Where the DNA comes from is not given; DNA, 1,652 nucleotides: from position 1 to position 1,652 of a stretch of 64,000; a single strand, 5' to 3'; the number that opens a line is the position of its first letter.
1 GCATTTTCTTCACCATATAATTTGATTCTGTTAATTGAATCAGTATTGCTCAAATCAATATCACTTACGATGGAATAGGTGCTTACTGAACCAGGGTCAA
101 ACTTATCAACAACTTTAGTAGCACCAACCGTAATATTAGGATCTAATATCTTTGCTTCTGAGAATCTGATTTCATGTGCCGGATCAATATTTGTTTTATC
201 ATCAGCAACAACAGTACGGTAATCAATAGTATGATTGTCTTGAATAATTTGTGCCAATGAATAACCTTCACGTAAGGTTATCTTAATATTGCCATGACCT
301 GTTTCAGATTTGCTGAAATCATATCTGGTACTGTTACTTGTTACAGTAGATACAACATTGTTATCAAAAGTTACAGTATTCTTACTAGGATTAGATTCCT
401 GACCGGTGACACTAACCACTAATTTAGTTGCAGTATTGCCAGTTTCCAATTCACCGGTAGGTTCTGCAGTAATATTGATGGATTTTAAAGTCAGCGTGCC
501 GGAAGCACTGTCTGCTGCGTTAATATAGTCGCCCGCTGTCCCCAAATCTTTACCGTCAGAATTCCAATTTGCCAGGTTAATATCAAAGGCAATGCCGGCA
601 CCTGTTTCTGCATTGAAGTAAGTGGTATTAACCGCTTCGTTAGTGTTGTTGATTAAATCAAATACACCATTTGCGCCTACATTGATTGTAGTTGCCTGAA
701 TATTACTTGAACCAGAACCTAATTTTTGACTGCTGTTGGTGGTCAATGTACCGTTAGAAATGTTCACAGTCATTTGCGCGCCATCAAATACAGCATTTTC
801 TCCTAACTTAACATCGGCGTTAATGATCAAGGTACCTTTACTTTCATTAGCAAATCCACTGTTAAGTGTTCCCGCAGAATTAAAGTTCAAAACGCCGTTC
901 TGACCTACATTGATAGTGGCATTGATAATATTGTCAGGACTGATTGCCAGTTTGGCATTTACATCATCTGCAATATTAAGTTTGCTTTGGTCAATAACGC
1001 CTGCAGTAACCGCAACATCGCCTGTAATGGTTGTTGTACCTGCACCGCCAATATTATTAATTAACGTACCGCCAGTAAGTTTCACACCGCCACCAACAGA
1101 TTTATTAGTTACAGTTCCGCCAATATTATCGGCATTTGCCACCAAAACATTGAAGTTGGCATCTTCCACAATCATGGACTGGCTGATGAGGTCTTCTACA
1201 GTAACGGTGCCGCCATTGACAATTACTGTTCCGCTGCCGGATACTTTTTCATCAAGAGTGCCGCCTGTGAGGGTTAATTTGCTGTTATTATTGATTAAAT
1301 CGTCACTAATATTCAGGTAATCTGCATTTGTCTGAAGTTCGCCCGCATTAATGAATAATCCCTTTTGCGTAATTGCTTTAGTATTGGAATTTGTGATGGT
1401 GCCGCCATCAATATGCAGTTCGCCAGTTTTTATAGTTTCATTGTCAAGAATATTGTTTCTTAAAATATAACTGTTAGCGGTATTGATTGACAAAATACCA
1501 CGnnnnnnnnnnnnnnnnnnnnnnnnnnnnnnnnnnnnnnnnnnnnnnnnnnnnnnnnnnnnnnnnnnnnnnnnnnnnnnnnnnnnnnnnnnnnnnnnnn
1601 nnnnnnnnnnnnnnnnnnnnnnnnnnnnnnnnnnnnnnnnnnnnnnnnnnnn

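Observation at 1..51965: A single uninterrupted ORF of >=17,321 codons that the ORF track does not show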

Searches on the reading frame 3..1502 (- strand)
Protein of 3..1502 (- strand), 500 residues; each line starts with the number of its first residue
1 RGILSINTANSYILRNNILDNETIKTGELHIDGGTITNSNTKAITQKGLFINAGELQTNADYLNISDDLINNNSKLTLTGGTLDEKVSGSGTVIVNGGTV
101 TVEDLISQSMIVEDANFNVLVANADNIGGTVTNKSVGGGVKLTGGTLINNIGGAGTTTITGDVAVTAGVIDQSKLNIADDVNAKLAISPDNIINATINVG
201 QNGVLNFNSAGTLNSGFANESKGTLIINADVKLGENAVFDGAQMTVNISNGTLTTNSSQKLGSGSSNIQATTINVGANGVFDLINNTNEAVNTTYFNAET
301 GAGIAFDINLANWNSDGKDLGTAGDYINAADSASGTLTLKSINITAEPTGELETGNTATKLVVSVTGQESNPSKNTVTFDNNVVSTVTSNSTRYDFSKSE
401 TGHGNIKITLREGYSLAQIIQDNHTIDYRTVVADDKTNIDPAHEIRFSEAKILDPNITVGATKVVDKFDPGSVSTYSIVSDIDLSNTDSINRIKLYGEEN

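Call 12: find_related_loci(query=window:3-1502:-, collection=genome_contigs, flank=10000)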
Query window:3-1502:- (500 aa) in genome_contigs; peptide patterns used: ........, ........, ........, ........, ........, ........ (x = any residue, [..] = any of these).
107 stretches matched a pattern, but none encodes a relative of the query by tblastn (E <= 1e-3).
